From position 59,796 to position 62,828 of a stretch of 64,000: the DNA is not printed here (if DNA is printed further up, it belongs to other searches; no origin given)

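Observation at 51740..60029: Copy-number-variable 15-bp (pentapeptide GIKT-x) repeat in the signal-peptide n-region of P4-P8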

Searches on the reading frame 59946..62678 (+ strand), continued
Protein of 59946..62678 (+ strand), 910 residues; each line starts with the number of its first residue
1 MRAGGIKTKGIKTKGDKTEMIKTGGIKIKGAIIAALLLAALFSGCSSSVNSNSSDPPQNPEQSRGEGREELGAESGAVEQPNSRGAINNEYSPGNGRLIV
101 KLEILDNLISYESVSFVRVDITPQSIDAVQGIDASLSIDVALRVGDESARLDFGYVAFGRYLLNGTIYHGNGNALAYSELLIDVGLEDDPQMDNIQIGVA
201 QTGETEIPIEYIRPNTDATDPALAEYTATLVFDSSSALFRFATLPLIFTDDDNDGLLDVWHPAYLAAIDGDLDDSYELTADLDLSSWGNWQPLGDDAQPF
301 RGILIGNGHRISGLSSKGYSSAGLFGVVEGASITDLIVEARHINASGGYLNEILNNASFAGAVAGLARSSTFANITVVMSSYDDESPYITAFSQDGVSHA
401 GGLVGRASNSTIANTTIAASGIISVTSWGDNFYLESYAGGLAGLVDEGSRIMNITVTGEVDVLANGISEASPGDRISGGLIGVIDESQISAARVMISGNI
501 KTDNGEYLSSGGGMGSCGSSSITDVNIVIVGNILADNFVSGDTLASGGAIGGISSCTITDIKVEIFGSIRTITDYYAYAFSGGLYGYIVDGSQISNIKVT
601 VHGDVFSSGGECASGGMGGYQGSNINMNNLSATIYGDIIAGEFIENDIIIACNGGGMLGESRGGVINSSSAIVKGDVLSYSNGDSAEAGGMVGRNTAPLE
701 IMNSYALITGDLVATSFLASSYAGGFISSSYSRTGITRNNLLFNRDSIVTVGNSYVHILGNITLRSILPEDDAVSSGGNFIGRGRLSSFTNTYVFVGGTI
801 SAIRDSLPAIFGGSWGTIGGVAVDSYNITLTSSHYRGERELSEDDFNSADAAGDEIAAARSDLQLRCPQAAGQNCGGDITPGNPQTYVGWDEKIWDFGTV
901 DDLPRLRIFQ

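Call 65: find_encoding_contigs(protein=P0036, flank=6000, max_places=3)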
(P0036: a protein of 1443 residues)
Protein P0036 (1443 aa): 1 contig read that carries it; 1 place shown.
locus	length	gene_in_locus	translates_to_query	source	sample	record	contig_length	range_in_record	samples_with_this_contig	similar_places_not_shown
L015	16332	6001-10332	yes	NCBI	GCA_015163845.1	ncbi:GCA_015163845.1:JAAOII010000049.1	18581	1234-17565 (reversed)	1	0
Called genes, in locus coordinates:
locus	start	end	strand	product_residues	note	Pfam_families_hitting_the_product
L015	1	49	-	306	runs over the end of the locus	-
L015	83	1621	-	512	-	PF00682:HMGL-like, PF22617:HCS_D2, PF08502:LeuA_dimer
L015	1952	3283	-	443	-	-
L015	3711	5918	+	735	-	PF05342:Peptidase_M26_N (weak), PF07581:Glug (faint)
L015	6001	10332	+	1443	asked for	PF05342:Peptidase_M26_N (weak)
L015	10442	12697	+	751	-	PF05342:Peptidase_M26_N (faint)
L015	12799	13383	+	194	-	PF01066:CDP-OH_P_transf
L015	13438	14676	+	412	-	PF00764:Arginosuc_synth, PF20979:Arginosuc_syn_C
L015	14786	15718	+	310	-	PF01063:Aminotran_4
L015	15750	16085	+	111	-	PF01722:BolA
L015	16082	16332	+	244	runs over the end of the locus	PF00215:OMPdecase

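Call 72: find_encoding_contigs(protein=P0045, flank=6000, max_places=3)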
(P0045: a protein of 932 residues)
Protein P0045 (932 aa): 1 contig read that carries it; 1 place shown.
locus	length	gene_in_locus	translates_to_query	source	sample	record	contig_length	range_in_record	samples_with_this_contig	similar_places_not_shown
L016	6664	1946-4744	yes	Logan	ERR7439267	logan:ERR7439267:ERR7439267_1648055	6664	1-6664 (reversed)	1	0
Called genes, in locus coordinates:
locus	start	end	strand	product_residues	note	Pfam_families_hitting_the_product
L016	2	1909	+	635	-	?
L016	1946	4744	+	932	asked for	-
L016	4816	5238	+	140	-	PF10067:DUF2306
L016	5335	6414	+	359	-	PF03480:DctP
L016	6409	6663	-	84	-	?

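Call 73: find_encoding_contigs(protein=P0025, flank=8000, max_places=3)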
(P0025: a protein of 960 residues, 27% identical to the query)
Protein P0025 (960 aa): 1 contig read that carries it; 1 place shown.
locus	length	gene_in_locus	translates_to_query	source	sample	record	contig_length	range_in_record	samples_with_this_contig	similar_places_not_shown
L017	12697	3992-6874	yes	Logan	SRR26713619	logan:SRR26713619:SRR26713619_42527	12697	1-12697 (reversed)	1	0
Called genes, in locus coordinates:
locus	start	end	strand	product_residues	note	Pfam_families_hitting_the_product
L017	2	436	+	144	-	?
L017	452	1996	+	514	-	PF10117:McrBC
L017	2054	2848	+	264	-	-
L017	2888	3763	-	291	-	PF00892:EamA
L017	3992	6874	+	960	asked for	-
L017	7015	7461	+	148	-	PF10067:DUF2306 (weak)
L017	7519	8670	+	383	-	PF03480:DctP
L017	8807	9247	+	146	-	PF02823:ATP-synt_DE_N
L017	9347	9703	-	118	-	PF04977:DivIC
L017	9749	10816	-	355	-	PF20903:SPL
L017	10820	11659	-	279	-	-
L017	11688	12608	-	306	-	PF00535:Glycos_transf_2, PF10111:Glyco_tranf_2_2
